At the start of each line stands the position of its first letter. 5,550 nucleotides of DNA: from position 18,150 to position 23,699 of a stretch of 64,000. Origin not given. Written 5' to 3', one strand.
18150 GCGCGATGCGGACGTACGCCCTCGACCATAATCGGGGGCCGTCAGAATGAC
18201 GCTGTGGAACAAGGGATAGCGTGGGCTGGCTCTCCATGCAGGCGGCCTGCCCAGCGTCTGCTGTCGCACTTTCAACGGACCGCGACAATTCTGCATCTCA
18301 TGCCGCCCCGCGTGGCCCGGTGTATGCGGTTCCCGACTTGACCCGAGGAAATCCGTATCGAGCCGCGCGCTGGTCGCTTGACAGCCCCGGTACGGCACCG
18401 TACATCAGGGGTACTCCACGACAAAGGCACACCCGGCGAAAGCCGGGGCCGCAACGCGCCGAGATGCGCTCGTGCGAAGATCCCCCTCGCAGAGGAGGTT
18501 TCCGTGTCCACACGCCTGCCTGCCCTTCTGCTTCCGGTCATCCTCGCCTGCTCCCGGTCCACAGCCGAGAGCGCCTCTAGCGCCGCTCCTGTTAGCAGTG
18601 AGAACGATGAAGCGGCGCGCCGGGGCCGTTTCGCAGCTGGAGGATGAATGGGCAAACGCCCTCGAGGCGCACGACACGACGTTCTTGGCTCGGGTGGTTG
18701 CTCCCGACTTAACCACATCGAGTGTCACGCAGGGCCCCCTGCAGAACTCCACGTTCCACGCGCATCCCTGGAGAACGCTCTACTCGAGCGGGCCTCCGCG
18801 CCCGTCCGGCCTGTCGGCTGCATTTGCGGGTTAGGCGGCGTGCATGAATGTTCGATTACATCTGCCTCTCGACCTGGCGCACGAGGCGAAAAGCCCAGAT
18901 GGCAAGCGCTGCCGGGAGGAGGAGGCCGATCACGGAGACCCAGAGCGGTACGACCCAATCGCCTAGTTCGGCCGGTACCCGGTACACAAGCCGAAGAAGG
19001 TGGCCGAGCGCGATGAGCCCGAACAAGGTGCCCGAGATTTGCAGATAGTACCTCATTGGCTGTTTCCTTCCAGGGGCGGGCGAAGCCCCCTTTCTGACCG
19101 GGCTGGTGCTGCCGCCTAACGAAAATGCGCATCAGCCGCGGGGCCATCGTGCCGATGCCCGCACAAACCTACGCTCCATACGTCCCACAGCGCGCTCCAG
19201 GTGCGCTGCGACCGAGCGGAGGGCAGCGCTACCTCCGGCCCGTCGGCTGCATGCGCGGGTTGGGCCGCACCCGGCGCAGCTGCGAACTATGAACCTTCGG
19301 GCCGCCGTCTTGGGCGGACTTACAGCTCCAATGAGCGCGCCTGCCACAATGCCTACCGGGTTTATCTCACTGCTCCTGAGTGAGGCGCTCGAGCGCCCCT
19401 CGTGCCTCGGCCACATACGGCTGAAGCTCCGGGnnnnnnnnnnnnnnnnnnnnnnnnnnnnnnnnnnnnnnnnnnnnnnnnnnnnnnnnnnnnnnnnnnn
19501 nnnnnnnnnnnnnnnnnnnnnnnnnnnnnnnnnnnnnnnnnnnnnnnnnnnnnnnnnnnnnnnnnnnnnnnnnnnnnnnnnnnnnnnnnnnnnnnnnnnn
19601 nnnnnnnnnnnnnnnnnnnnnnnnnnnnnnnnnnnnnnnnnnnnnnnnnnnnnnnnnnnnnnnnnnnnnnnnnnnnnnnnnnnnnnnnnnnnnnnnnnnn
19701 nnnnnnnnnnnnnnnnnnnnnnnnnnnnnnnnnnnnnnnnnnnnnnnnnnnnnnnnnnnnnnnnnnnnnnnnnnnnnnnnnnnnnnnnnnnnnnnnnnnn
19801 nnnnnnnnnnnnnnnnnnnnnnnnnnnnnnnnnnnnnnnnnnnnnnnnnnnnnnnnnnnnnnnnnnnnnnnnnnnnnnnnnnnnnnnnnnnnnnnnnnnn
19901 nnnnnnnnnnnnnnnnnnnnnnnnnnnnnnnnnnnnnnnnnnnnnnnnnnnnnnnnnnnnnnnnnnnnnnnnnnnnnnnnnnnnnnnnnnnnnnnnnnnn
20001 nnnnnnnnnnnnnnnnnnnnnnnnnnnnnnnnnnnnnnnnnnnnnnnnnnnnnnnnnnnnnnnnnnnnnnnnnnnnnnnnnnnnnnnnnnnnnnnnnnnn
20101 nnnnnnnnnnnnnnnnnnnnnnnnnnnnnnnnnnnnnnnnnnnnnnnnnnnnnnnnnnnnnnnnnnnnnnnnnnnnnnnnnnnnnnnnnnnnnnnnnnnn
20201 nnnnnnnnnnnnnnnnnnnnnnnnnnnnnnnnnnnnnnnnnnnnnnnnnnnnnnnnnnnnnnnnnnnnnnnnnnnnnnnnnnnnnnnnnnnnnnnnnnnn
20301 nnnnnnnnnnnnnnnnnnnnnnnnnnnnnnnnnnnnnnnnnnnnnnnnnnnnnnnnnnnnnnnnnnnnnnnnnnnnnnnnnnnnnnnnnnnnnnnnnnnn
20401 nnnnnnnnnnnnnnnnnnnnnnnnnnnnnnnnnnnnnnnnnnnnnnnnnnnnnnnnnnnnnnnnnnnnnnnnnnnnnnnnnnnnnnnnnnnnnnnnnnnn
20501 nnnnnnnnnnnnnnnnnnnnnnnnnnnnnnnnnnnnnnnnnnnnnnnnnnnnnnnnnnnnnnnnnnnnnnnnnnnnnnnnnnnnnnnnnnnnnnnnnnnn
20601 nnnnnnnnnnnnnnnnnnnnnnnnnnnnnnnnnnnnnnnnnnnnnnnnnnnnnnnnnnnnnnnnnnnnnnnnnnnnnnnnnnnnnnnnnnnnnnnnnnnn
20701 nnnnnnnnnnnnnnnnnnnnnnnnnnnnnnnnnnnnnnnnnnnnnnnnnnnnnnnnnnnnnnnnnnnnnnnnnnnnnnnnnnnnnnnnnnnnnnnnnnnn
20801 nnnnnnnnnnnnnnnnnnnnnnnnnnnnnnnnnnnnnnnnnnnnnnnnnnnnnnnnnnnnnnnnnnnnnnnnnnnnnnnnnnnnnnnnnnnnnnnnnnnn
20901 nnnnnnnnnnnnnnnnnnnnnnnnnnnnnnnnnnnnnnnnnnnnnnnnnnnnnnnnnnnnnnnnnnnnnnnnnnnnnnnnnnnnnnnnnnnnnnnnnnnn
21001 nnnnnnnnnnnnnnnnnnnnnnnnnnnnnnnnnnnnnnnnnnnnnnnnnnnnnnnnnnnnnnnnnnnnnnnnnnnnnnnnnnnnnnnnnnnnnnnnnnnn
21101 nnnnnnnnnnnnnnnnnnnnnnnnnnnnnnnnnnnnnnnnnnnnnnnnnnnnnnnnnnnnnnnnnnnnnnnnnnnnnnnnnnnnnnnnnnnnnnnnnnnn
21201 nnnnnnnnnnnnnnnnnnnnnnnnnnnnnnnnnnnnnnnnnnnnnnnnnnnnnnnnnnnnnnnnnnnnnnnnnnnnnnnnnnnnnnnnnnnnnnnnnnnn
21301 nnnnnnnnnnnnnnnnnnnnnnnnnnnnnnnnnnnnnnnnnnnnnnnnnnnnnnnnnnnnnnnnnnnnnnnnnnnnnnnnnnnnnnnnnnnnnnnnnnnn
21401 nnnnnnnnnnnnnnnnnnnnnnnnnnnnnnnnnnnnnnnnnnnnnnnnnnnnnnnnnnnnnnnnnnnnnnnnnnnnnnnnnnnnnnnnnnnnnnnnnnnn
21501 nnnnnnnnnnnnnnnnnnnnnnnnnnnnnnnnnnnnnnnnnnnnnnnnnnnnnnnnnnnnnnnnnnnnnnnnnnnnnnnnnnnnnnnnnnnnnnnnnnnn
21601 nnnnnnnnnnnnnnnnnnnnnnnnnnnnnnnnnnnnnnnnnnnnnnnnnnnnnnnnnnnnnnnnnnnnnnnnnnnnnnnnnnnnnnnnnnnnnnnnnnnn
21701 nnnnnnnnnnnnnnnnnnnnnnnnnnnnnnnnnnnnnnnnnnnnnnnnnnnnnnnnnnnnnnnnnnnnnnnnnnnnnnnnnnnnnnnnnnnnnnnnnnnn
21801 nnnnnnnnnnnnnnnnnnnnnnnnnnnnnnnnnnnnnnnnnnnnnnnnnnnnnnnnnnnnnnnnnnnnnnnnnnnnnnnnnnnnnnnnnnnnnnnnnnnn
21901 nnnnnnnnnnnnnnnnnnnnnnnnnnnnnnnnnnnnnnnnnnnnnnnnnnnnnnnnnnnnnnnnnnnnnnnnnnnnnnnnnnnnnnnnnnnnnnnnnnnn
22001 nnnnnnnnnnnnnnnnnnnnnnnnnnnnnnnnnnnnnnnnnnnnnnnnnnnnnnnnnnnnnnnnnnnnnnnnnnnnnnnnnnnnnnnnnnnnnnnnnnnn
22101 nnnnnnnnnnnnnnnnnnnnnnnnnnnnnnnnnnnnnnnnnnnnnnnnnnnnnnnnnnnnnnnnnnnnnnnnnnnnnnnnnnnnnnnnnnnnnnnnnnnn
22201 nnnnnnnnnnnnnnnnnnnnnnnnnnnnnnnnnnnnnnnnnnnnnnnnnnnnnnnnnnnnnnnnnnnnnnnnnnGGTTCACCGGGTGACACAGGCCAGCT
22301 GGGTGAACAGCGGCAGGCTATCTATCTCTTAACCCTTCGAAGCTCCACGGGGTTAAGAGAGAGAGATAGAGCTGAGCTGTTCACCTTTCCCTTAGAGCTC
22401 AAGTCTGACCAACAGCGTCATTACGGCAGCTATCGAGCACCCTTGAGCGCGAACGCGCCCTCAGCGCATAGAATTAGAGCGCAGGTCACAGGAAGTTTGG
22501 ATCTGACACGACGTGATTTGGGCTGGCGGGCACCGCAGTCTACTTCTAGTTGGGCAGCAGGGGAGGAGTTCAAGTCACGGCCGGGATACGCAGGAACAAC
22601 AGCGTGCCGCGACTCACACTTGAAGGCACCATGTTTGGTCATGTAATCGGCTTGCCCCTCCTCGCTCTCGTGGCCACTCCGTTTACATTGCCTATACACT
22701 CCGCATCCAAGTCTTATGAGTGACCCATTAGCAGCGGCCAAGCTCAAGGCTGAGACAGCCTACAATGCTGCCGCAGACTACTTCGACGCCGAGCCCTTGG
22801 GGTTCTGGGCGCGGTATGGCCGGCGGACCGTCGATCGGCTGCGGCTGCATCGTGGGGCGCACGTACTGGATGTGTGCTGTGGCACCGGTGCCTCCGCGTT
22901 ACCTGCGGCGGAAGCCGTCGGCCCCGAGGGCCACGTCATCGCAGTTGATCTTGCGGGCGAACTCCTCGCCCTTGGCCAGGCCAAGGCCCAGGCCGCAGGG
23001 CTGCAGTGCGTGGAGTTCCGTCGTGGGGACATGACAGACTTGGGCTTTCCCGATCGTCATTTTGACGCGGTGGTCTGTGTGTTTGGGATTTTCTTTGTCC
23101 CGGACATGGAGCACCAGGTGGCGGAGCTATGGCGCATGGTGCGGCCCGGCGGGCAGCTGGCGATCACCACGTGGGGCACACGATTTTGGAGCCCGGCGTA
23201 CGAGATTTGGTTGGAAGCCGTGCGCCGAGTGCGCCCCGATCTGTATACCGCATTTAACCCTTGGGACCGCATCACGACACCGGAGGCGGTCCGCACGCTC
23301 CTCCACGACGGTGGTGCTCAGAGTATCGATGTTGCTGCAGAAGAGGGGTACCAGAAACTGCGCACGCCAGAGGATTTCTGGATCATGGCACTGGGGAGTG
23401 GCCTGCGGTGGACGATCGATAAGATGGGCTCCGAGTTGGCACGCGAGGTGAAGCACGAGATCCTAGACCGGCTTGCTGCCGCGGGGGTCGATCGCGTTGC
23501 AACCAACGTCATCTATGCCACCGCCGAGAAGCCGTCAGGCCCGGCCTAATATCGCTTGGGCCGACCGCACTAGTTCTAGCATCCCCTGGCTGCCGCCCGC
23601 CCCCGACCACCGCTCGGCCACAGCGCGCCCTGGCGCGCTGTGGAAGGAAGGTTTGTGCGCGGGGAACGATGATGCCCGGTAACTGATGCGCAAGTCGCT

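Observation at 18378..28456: A promoter plus GAAA-tetraloop hairpin leader module present three times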

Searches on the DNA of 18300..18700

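Call 6: search_rna_families(source=window, start=18300, end=18700, threshold=evalue, max_evalue=10, show_alignments=5)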
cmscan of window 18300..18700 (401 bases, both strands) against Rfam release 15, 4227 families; matches with E-value up to 10: 3.
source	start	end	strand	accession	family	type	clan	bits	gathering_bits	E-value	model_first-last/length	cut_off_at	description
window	18417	18464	+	RF03167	c-di-GMP-I-GGC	Cis-reg; riboswitch;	CL00126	36.3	59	4.7e-07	1-80/80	no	c-di-GMP-I-GGC riboswitch aptamer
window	18432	18447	-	RF02621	BSnc120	Gene; sRNA;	-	13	114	9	48-63/88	no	Brucella sRNA 120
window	18575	18678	-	RF02501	Atu_C7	Gene; sRNA;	-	9.5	45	7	60-157/157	no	Rhizobiales sRNA Atu_C7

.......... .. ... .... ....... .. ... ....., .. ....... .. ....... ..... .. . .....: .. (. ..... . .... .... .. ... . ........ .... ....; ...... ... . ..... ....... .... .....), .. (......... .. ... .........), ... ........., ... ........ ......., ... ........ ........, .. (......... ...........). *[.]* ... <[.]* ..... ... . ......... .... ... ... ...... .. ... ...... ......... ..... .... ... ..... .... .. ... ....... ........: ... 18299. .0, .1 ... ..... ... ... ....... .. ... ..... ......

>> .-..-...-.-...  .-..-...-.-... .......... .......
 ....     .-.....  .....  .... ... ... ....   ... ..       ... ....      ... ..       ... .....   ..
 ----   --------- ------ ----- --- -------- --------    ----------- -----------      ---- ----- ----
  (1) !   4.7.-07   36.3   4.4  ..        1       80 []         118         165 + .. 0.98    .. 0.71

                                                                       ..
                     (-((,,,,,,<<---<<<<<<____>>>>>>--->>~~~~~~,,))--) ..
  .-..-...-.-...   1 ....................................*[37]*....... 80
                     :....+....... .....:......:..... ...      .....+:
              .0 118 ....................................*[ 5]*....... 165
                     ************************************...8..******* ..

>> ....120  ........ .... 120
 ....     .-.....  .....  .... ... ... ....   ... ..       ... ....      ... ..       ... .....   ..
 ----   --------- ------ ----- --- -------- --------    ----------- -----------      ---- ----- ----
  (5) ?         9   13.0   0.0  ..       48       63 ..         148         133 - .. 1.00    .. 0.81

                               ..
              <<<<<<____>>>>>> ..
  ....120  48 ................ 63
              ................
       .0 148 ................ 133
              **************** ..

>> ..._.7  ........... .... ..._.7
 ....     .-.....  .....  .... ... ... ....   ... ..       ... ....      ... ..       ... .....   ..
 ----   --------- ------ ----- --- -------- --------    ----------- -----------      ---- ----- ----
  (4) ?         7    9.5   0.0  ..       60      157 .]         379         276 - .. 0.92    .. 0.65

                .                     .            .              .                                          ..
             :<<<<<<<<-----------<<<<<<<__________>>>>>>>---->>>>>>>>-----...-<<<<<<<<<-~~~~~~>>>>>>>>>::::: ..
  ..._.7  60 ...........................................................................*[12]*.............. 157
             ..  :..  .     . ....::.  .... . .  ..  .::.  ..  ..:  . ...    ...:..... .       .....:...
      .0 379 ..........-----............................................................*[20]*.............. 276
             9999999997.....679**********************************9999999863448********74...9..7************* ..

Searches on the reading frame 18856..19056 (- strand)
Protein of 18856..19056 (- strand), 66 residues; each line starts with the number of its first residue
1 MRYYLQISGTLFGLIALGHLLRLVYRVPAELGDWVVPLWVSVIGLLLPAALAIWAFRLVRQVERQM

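Call 48: find_encoding_contigs(protein=window:18856-19056:-, flank=4000, max_places=6)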
Protein window:18856-19056:- (66 aa): no gene with exactly this product is on record in the collection.

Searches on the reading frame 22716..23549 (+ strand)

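Call 13: search_protein_families(library=pfam, proteins=[window:22716-23549:+], max_evalue=0.01)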
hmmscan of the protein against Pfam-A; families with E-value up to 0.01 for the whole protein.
window:22716-23549:+ (277 aa): 11 families
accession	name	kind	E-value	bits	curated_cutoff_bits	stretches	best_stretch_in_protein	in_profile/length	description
PF13649.12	Methyltransf_25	-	7.3e-23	81.5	27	1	50-146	1-97/97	Methyltransferase domain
PF01209.24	Ubie_methyltran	-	2.4e-22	79.9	20.1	1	36-166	37-170/233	ubiE/COQ5 methyltransferase family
PF08241.18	Methyltransf_11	-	4.7e-21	75.7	21.2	1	51-150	1-95/95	Methyltransferase domain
PF13847.12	Methyltransf_31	-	5.6e-16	59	27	1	45-154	2-113/145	Methyltransferase domain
PF08242.18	Methyltransf_12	-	5.9e-11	43.4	30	1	51-148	1-98/98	Methyltransferase domain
PF13489.12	Methyltransf_23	-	1.1e-10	42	27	1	37-168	11-131/164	Methyltransferase domain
PF01135.25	PCMT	-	3.5e-08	33.9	20.3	1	39-129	66-156/210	Protein-L-isoaspartate(D-aspartate) O-methyltransferase (PCMT)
PF02353.26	CMAS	-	3.3e-06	27.1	27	1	36-152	52-166/273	Mycolic acid cyclopropane synthetase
PF01728.25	FtsJ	-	4.6e-05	23.9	24.1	1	40-121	14-97/181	FtsJ-like methyltransferase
PF05175.20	MTS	-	0.00014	22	23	1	42-121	27-104/170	Methyltransferase small domain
PF01596.23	Methyltransf_3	-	0.0033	17.2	22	1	47-105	45-104/204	O-methyltransferase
